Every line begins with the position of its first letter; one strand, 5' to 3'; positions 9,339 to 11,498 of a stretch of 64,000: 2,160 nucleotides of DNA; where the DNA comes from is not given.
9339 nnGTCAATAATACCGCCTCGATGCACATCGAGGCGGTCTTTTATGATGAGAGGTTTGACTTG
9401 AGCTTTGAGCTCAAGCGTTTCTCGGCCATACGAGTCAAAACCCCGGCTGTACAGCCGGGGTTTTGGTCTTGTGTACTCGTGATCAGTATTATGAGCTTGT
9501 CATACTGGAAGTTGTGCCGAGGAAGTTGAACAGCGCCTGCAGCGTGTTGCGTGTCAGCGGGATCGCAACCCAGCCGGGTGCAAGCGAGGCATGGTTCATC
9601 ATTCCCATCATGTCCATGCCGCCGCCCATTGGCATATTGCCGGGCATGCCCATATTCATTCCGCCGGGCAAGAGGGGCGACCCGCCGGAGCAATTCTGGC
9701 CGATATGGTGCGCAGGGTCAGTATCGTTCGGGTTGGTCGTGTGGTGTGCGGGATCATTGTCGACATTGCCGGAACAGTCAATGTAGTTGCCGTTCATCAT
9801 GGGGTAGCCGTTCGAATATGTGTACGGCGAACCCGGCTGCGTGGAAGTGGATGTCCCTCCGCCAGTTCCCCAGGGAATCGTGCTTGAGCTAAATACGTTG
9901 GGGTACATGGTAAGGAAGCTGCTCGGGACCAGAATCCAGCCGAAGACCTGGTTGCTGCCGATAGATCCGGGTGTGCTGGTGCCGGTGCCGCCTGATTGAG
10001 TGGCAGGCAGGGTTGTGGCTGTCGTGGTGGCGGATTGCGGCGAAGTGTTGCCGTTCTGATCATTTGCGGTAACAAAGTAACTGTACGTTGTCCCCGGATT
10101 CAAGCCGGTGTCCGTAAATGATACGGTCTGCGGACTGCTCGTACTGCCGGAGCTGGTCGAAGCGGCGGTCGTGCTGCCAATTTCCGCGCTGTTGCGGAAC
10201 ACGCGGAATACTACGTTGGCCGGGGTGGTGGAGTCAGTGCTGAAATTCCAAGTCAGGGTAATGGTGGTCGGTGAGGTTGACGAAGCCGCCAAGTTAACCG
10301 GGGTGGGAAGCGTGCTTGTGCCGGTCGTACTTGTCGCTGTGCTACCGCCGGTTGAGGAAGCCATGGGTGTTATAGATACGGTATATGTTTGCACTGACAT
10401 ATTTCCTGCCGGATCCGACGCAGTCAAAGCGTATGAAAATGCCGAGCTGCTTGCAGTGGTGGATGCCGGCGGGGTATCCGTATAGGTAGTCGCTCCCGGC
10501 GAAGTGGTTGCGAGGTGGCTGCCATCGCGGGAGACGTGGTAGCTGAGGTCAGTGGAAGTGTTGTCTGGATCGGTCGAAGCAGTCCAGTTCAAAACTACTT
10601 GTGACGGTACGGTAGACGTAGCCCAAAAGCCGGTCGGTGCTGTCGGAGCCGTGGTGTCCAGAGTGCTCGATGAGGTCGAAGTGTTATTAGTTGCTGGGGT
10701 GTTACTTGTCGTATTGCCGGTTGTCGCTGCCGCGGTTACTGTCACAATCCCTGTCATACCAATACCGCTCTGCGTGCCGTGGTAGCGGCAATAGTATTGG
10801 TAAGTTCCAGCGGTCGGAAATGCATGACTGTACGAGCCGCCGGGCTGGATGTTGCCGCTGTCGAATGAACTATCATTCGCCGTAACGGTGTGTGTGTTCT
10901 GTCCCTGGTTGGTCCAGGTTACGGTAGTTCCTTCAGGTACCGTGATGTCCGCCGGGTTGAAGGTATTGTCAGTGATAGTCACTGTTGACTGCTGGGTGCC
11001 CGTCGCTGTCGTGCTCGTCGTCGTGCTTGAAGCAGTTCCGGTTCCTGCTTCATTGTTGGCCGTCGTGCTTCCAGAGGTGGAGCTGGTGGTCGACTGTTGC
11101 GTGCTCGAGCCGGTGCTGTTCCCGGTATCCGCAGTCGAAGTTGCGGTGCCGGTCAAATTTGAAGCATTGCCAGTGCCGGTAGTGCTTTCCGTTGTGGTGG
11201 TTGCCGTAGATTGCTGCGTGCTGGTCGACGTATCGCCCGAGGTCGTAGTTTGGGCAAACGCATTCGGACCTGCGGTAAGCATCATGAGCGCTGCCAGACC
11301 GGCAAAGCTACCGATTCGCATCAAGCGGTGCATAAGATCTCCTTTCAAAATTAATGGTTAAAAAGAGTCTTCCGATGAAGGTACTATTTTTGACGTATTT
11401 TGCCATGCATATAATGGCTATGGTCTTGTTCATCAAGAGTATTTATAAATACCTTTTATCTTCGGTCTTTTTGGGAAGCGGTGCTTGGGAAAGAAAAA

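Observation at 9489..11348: Secreted cupredoxin-FN3 protein with His-rich and Met-rich (MGM...MDMMGMM) C-terminal tail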

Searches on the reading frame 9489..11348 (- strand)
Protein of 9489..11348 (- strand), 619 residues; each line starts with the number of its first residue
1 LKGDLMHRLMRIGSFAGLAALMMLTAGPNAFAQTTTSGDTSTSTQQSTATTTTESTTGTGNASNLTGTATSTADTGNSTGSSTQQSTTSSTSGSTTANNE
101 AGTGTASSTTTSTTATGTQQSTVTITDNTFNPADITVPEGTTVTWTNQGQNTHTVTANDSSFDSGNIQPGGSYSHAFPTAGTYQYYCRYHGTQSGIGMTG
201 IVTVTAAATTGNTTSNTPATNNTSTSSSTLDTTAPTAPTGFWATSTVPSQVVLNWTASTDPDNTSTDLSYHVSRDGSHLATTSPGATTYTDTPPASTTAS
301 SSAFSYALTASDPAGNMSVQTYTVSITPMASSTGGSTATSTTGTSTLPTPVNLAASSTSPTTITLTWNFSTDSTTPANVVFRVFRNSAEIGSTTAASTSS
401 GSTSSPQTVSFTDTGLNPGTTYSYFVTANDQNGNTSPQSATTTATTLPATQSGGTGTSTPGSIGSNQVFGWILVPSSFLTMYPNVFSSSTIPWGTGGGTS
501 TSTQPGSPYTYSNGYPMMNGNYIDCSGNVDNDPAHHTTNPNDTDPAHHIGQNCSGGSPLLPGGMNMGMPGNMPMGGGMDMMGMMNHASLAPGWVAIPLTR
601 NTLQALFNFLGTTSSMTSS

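Call 3: search_protein_families(library=pfam, proteins=[window:9489-11348:-], max_evalue=0.01)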
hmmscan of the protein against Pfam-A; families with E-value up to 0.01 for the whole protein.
window:9489-11348:- (619 aa): 7 families
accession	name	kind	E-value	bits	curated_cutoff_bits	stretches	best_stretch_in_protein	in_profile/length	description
PF13473.12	Cupredoxin_1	-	3.8e-12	46.6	27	1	111-193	13-98/104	Cupredoxin-like domain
PF00127.26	Copper-bind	-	7.1e-08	33.2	21.2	1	122-204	6-98/99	Copper binding proteins, plastocyanin/azurin family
PF00041.27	fn3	-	6.7e-05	23.5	25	1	349-443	2-82/84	Fibronectin type III domain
PF16656.11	Pur_ac_phosph_N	-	0.00018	22.4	30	1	348-443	1-90/93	Purple acid Phosphatase, N-terminal domain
PF25788.1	Ig_Rha78A_N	-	0.00036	21.2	27.4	1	361-446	18-101/105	Rha78A-like, N-terminal immunoglobulin domain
PF23509.1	MSMEG_3727_PQQ-assoc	-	0.0027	17.6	27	1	109-207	33-137/152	MSMEG_3727, PQQ-associated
PF16794.11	fn3_4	-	0.0056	17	27.1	0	347-439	2-99/103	Fibronectin-III type domain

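Call 4: search_protein_families(library=ncbifam, proteins=[window:9489-11348:-], max_evalue=0.01)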
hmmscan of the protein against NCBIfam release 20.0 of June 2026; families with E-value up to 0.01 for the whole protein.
window:9489-11348:- (619 aa): 6 families
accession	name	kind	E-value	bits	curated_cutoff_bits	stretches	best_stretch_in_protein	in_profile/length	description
NF041611.1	exoglucan_CbhB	equivalog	1.5e-16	59.6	1950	1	226-454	697-894/997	exoglucanase CbhB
TIGR02656.1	cyanin_plasto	equivalog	1.6e-10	41.3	87.85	1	129-204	13-98/99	plastocyanin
TIGR03102.1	halo_cynanin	subfamily_domain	6e-09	36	93.8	1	126-204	35-114/115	halocyanin domain-containing protein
TIGR02657.1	amicyanin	equivalog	4e-05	23.9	110.2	1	124-191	2-74/83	amicyanin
NF041757.1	EfeO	equivalog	0.00017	20.8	270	1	108-219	7-121/359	iron uptake system protein EfeO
NF045522.1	MXAN_2561_fam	equivalog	0.0024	17.4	150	1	365-445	184-257/304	MXAN_2561 family MXYO-CTERM-anchored protein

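Call 5: find_homologous_proteins(query=window:9489-11348:-, max_evalue=0.001)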
Query window:9489-11348:- (619 aa): 159 proteins with E <= 0.001 among 8000 candidates; the best 120 are listed.
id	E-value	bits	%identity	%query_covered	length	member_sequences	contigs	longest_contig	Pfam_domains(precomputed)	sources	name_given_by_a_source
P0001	0.0e+0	1258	100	99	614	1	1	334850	PF00127.27,PF13473.13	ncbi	-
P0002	6.6e-83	297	60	10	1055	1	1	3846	PF00127.27,PF18067.8,PF13473.13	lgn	-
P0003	6.4e-82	294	43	59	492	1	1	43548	PF25523.2,PF18370.8,PF25833.1,PF00041.28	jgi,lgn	-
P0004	7.6e-79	284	49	14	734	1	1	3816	PF00127.27,PF13473.13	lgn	-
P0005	5.7e-75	271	42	79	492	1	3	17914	PF25523.2,PF00127.27,PF13473.13,PF25788.3,PF18370.8,PF00041.28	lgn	-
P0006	2.7e-72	262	37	97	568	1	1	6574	PF25523.2,PF00127.27,PF13473.13,PF25788.3,PF18370.8,PF00041.28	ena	-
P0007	3.9e-64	235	49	13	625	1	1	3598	PF00127.27,PF13473.13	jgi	jgi:plastocyanin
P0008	3.6e-61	226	48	14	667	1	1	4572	PF00127.27,PF13473.13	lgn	-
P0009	2.3e-60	223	51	14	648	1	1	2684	PF00127.27,PF13473.13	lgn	-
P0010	2.6e-60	223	45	13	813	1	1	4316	PF00127.27,PF13473.13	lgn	-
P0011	3.3e-51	193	47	12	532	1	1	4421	PF00127.27,PF13473.13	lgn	-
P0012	1.0e-49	188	49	12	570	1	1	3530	PF00127.27,PF13473.13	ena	-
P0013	1.3e-46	178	34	33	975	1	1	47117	PF16655.13,PF25059.2,PF05593.20,PF23376.2,PF25832.1,PF25788.3,PF25833.1,PF25814.2,PF00041.28,PF16656.12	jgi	-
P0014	3.6e-42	163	31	39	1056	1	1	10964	PF25523.2,PF06486.17,PF25832.1,PF25788.3,PF18370.8,PF25833.1,PF00041.28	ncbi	-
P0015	4.4e-41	159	39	35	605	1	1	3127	PF25059.2,PF25523.2,PF23376.2,PF06486.17,PF25832.1,PF25788.3,PF18370.8,PF25833.1,PF00041.28,PF16656.12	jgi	jgi:chitodextrinase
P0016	4.6e-41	159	36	41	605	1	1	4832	PF25059.2,PF25523.2,PF23376.2,PF06486.17,PF25832.1,PF25788.3,PF18370.8,PF25833.1,PF00041.28,PF19077.7,PF16656.12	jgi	jgi:chitodextrinase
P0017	1.7e-39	154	38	35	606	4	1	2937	PF20821.3,PF25059.2,PF25523.2,PF23376.2,PF25832.1,PF18861.8,PF25788.3,PF16656.12,PF06486.17,PF18370.8,PF25833.1,PF00041.28,PF19077.7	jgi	jgi:chitodextrinase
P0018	5.6e-38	149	34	36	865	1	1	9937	PF18370.8,PF02210.32,PF00054.31,PF00041.28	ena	-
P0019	1.5e-35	141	35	40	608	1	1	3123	PF25059.2,PF25523.2,PF23376.2,PF25832.1,PF25788.3,PF16656.12,PF06486.17,PF18370.8,PF25833.1,PF00041.28,PF19077.7,PF20164.5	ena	-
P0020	6.4e-34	136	38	35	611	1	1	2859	PF16655.13,PF25523.2,PF06486.17,PF25832.1,PF25788.3,PF18370.8,PF25833.1,PF00041.28,PF16656.12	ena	-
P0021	9.2e-34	135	37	35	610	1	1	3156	PF16655.13,PF25059.2,PF23376.2,PF06486.17,PF25832.1,PF25788.3,PF18370.8,PF25833.1,PF00041.28,PF16656.12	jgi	jgi:chitodextrinase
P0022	1.3e-33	135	38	36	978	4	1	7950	PF16655.13,PF25059.2,PF25832.1,PF25788.3,PF25833.1,PF25023.2,PF00041.28,PF13699.12,PF16656.12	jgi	-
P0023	2.4e-32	130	34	35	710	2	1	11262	PF25523.2,PF06486.17,PF25788.3,PF18370.8,PF00041.28,PF19077.7,PF20164.5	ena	-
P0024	2.1e-30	124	36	39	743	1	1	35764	PF25523.2,PF00404.25,PF17957.8,PF25788.3,PF18370.8,PF00041.28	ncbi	-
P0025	9.0e-30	122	35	32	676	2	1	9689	PF25788.3,PF18370.8,PF00041.28,PF19077.7,PF16656.12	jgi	-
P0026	5.7e-29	119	31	39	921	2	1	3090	PF25059.2,PF06486.17,PF25788.3,PF25833.1,PF00041.28,PF16656.12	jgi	-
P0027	1.3e-28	118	35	39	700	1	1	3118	PF25523.2,PF06486.17,PF17957.8,PF25788.3,PF18370.8,PF06832.19,PF00041.28,PF19077.7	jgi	jgi:fibronectin type 3 domain-containing protein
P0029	8.3e-28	115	35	42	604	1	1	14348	PF25523.2,PF06486.17,PF25832.1,PF25788.3,PF18370.8,PF25833.1,PF00041.28,PF16656.12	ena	-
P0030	3.3e-26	110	35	43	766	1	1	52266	PF01108.24,PF25059.2,PF25832.1,PF25788.3,PF25833.1,PF25814.2,PF25023.2,PF00041.28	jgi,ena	-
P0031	2.7e-24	104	35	36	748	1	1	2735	PF25523.2,PF06486.17,PF17957.8,PF25788.3,PF18370.8,PF00041.28,PF19077.7,PF20164.5,PF16967.12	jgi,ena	-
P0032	1.4e-23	102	36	41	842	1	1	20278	PF06486.17,PF25832.1,PF13385.14,PF18370.8,PF19743.6,PF00041.28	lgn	-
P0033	1.9e-23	101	34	40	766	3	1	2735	PF25059.2,PF25523.2,PF25788.3,PF18370.8,PF14592.13,PF00041.28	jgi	jgi:chitodextrinase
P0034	2.0e-23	101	37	37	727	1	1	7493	PF25523.2,PF25832.1,PF25788.3,PF18370.8,PF00041.28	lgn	-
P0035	3.8e-23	100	30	39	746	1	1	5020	PF25523.2,PF00404.25,PF25832.1,PF17957.8,PF25788.3,PF16893.12,PF18370.8,PF00041.28,PF16967.12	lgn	-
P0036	8.2e-23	99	46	18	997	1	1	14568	PF17957.8,PF13385.14,PF18370.8,PF00041.28,PF16656.12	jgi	jgi:chitodextrinase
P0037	8.9e-23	99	46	5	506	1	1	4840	PF00127.27,PF23376.2,PF13473.13,PF00041.28,PF16656.12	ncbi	-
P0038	9.5e-23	99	37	33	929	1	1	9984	PF25523.2,PF06486.17,PF17957.8,PF25275.2,PF25788.3,PF18370.8,PF22842.4,PF28570.1,PF00041.28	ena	-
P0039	3.0e-22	97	34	35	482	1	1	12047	PF25059.2,PF05593.20,PF25788.3,PF25833.1,PF25023.2,PF00041.28,PF16656.12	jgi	jgi:YD repeat-containing protein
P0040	4.3e-22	97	34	35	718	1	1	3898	PF25523.2,PF00404.25,PF17957.8,PF25788.3,PF18370.8,PF25833.1,PF00041.28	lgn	-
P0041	5.7e-22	96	35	36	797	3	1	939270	PF25523.2,PF00404.25,PF17957.8,PF25788.3,PF16893.12,PF18370.8,PF00041.28,PF16967.12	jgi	-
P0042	1.0e-21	95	32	37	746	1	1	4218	PF25523.2,PF17957.8,PF25788.3,PF16893.12,PF18370.8,PF00041.28,PF16967.12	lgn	-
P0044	7.0e-21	93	31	39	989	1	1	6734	PF18370.8,PF25833.1,PF00041.28,PF19077.7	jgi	jgi:chitodextrinase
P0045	3.1e-20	90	30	41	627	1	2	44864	PF05593.20,PF06486.17,PF25788.3,PF18370.8,PF00041.28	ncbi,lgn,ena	-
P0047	1.2e-19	89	36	36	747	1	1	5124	PF25523.2,PF17957.8,PF25788.3,PF16893.12,PF18370.8,PF00041.28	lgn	-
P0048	3.1e-19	87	34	40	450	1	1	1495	PF25788.3,PF25833.1,PF00041.28,PF16656.12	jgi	jgi:fibronectin type 3 domain-containing protein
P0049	9.7e-19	86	30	42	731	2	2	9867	PF25523.2,PF25832.1,PF17957.8,PF16893.12,PF18370.8,PF25833.1,PF00041.28,PF16967.12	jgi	jgi:chitodextrinase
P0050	3.8e-18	84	36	40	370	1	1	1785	PF25523.2,PF00404.25,PF18370.8,PF25833.1,PF00041.28,PF19077.7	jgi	jgi:chitodextrinase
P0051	5.2e-18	83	30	41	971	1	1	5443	PF09294.17,PF18370.8,PF00041.28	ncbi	-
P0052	1.2e-17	82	31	35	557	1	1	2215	PF25523.2,PF25832.1,PF17957.8,PF18370.8,PF00041.28,PF19077.7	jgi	jgi:fibronectin type 3 domain-containing protein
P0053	2.3e-17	81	36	34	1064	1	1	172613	PF25059.2,PF23376.2,PF17957.8,PF25788.3,PF18998.7,PF19743.6,PF00041.28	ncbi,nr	ncbi:MAG TPA: fibronectin type III domain-containing protein, partial [Verrucomicrobiae bacterium]|n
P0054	3.3e-17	80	37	32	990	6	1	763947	PF25788.3,PF25833.1,PF00041.28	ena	-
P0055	8.3e-17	79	33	36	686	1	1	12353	PF16655.13,PF25788.3,PF25833.1,PF00041.28,PF16656.12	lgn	-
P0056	1.1e-16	79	35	36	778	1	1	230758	PF25523.2,PF17957.8,PF25788.3,PF18370.8,PF00041.28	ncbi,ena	-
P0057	1.3e-15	75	37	32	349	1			PF25788.3,PF00041.28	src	-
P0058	3.2e-15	74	29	35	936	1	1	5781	PF25059.2,PF25523.2,PF17957.8,PF13750.13,PF16893.12,PF18370.8,PF22842.4,PF00041.28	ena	-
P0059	3.2e-15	74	32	41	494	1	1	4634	PF25523.2,PF00404.25,PF17957.8,PF25788.3,PF18370.8,PF00041.28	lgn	-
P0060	6.4e-15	73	37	32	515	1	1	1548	PF13385.14,PF25788.3,PF00041.28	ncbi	ncbi:MAG: LamG-like jellyroll fold domain-containing protein, partial [Elusimicrobiota bacterium]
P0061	1.0e-14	72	36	36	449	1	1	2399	PF05593.20,PF25788.3,PF18370.8,PF00041.28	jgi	jgi:chitodextrinase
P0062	1.4e-14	72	34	32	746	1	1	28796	PF25523.2,PF17957.8,PF25788.3,PF16893.12,PF18370.8,PF00041.28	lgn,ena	-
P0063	3.1e-14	71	34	42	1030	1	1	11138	PF25059.2,PF17957.8,PF13750.13,PF23608.2,PF12245.15,PF00041.28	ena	-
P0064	3.8e-14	70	31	44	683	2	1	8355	PF25523.2,PF18370.8,PF05548.18,PF00041.28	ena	-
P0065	5.0e-14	70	35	37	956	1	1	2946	PF18370.8,PF25833.1,PF00041.28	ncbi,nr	ncbi:MAG: hypothetical protein QOE77_4216, partial [Blastocatellia bacterium]|nr:hypothetical protei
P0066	9.1e-14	69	37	31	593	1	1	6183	PF13385.14,PF18370.8,PF00041.28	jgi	jgi:chitodextrinase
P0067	1.8e-13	68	37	35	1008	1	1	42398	PF13385.14,PF18370.8,PF00041.28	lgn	-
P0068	3.6e-13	67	30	34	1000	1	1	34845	PF05593.20,PF24489.2,PF14292.13,PF08329.17,PF00041.28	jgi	jgi:YD repeat-containing protein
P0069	3.7e-13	67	35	32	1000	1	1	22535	PF00404.25,PF00963.25,PF25788.3,PF18370.8,PF00041.28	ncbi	-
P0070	1.9e-12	65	30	51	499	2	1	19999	PF25523.2,PF17957.8,PF25788.3,PF18370.8,PF00041.28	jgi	jgi:chitodextrinase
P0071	2.0e-12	65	33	35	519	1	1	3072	PF06486.17,PF25788.3,PF18370.8,PF00041.28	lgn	-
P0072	2.1e-12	65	35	36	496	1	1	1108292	PF25523.2,PF00404.25,PF18370.8,PF00041.28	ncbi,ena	-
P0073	2.9e-12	64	39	35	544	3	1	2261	PF13715.13,PF17957.8,PF17802.8,PF13620.13,PF00041.28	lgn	-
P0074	7.3e-12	63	36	35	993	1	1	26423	PF21605.4,PF25059.2,PF05593.20,PF25832.1,PF25788.3,PF00041.28,PF16656.12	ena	-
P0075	1.0e-11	62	35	36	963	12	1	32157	PF25788.3,PF25833.1,PF00041.28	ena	-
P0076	1.3e-11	62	30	42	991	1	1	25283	PF25523.2,PF25832.1,PF17957.8,PF25788.3,PF00041.28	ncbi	-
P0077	2.1e-11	61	34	35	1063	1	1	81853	PF25788.3,PF25833.1,PF00041.28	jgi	jgi:fibronectin type 3 domain-containing protein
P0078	2.5e-11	61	35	41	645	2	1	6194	PF13229.13,PF25523.2,PF07602.18,PF25788.3,PF18370.8,PF22842.4,PF00041.28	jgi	jgi:chitodextrinase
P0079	2.9e-11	61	34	41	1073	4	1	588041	PF16655.13,PF25300.1,PF25059.2,PF00759.26,PF25788.3,PF16656.12,PF00553.26,PF22352.3,PF00942.26,PF16893.12,PF25833.1,PF16794.12,PF00041.28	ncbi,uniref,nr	ncbi:glycoside hydrolase family 9 protein [Cellulomonas sp. PhB150]|uniref:glycoside hydrolase famil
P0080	3.3e-11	61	31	38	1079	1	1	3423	PF07646.22,PF13418.13,PF07250.18,PF24681.2,PF17957.8,PF13385.14,PF09118.18,PF25788.3,PF25833.1,PF01344.32,PF00041.28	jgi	jgi:chitodextrinase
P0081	3.3e-11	61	31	49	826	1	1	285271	PF13653.13,PF25523.2,PF17957.8,PF18370.8,PF25833.1,PF00041.28,PF03009.24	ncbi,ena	-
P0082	4.9e-11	60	37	32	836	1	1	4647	PF25788.3,PF25833.1,PF00041.28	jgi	jgi:hypothetical protein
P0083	6.4e-11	60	32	46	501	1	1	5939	PF18370.8,PF00041.28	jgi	jgi:chitodextrinase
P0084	6.4e-11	60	31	42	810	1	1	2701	PF17957.8,PF18370.8,PF05548.18,PF00041.28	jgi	jgi:chitodextrinase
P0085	8.4e-11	59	38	34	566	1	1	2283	PF06486.17,PF25788.3,PF18370.8,PF00041.28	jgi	jgi:chitodextrinase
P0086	1.0e-10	59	37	34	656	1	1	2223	PF18370.8,PF13472.13,PF00041.28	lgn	-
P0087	1.4e-10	59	31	35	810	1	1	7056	PF13715.13,PF17957.8,PF18370.8,PF00722.29,PF13620.13,PF00041.28,PF26113.1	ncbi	-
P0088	1.7e-10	58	35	35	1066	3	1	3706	PF25788.3,PF25833.1,PF00041.28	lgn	-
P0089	2.0e-10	58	37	15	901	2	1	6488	PF00754.32,PF12819.14,PF18370.8,PF24135.2,PF00041.28,PF11721.15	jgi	jgi:chitodextrinase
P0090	2.6e-10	58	35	32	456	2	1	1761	PF18370.8,PF00041.28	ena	-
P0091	2.7e-10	58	39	36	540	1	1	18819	PF13715.13,PF17957.8,PF17802.8,PF18370.8,PF13620.13,PF17210.10,PF00041.28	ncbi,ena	-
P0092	2.8e-10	58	34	38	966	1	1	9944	PF18370.8,PF25833.1,PF00041.28,PF16656.12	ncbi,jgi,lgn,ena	-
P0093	3.7e-10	57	36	37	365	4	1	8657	PF25523.2,PF18370.8,PF25833.1,PF00041.28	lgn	-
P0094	4.3e-10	57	35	33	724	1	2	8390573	PF00553.26,PF18370.8,PF00041.28,PF01341.24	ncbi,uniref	ncbi:glycoside hydrolase family 6 protein [Kitasatospora paranensis]|uniref:Glucanase n=1 Tax=Kitasa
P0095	4.3e-10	57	37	17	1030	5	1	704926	PF24517.3,PF25788.3,PF18370.8,PF25833.1,PF00041.28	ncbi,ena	-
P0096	4.7e-10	57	33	32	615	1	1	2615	PF25523.2,PF25788.3,PF18370.8,PF00041.28,PF16656.12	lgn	-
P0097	5.5e-10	57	32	37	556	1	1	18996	PF05593.20,PF00041.28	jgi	jgi:YD repeat-containing protein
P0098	6.4e-10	56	34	35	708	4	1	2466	PF18370.8,PF25833.1,PF00041.28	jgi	jgi:chitodextrinase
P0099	6.7e-10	56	36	33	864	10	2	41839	PF00553.26,PF25059.2,PF13750.13,PF25788.3,PF16893.12,PF26196.1,PF00041.28,PF10179.16,PF01341.24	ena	-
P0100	1.1e-9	56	38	37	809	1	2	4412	PF08757.18,PF18370.8,PF00041.28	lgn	-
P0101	2.0e-9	55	31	37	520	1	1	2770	PF05593.20,PF00041.28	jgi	jgi:YD repeat-containing protein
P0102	2.3e-9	55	32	35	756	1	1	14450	PF18370.8,PF00041.28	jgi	jgi:chitodextrinase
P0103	3.2e-9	54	33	40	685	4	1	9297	PF24517.3,PF18370.8,PF00041.28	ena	-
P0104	4.2e-9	54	34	34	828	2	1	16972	PF25523.2,PF25275.2,PF25788.3,PF18370.8,PF22842.4,PF00041.28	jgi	jgi:chitodextrinase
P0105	4.4e-9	54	29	35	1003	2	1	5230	PF24517.3,PF00149.34,PF25788.3,PF18370.8,PF25833.1,PF00041.28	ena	-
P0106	5.1e-9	53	33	44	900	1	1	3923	PF18885.7,PF17957.8,PF00041.28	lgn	-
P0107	5.8e-9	53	27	34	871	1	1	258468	PF25059.2,PF25523.2,PF17957.8,PF13750.13,PF24421.2,PF16893.12,PF18370.8,PF12245.15,PF00041.28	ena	-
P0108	9.6e-9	53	31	34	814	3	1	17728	PF13385.14,PF25788.3,PF02368.25,PF00041.28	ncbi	ncbi:MAG: LamG-like jellyroll fold domain-containing protein, partial [Candidatus Acidiferrum sp.]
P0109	1.3e-8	52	37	16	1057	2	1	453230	PF13229.13,PF22352.3,PF00801.27,PF25059.2,PF12708.13,PF07691.18,PF10528.15,PF25788.3,PF16893.12,PF00041.28,PF18911.7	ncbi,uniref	ncbi:fibronectin type III domain-containing protein [Paenibacillus sp. YIM B09110]|uniref:fibronecti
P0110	1.6e-8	52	33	35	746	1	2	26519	PF25788.3,PF25833.1,PF00041.28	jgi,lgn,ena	-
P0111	2.0e-8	51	35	38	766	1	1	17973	PF17957.8,PF25788.3,PF18370.8,PF00041.28,PF19077.7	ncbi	-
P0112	2.1e-8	51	38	16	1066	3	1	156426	PF13229.13,PF22352.3,PF00801.27,PF25059.2,PF12708.13,PF07691.18,PF10528.15,PF25788.3,PF16893.12,PF00041.28,PF18911.7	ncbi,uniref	ncbi:fibronectin type III domain-containing protein [Paenibacillus sp. 2TAB19]|uniref:fibronectin ty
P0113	2.3e-8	51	36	36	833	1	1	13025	PF17957.8,PF24517.3,PF12138.15,PF00041.28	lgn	-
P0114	2.8e-8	51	37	36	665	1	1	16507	PF24517.3,PF00149.34,PF18370.8,PF00041.28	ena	-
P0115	2.9e-8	51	31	33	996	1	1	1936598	PF25788.3,PF25833.1,PF25814.2,PF00041.28,PF16656.12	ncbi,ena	-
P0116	3.0e-8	51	39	36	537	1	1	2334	PF13715.13,PF17957.8,PF17802.8,PF18370.8,PF13620.13,PF17210.10,PF00041.28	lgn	-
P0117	3.3e-8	51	33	36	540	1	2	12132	PF18370.8,PF00041.28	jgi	jgi:chitodextrinase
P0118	3.7e-8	51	36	34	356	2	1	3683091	PF02839.20,PF03067.22,PF25788.3,PF00041.28,PF16656.12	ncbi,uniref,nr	ncbi:lytic polysaccharide monooxygenase [Agromyces protaetiae]|uniref:lytic polysaccharide monooxyge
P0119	1.1e-7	49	34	34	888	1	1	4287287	PF16655.13,PF23376.2,PF00688.25,PF25788.3,PF18370.8,PF06848.18,PF00041.28,PF16656.12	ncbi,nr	ncbi:MAG: DNRLRE domain-containing protein [Candidatus Manganitrophus sp. SB1]|nr:DNRLRE domain-cont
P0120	1.1e-7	49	39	36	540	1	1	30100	PF13715.13,PF17957.8,PF17802.8,PF18370.8,PF13620.13,PF17210.10,PF00041.28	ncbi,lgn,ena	-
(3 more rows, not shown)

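Call 7: find_encoding_contigs(protein=P0001, flank=10000, max_places=3)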
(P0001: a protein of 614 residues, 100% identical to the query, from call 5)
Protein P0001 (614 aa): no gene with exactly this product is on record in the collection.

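Call 9: list_cluster_members(proteins=[P0001, P0003, P0005, P0006])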
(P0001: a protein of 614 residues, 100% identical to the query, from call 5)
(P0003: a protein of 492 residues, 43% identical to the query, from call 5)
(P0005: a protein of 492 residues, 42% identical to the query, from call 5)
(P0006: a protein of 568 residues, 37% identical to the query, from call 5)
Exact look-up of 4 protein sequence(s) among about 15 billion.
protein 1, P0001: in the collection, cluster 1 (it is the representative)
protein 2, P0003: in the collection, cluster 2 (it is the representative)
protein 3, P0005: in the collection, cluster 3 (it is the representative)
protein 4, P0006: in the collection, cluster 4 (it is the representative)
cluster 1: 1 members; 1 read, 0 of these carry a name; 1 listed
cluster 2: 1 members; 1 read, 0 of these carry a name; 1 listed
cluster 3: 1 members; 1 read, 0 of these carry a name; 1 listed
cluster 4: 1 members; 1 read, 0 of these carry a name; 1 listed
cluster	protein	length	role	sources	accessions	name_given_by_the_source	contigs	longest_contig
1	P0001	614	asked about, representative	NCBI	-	-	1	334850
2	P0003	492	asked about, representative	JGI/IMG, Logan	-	-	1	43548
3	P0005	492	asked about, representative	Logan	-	-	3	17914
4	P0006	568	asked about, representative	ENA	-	-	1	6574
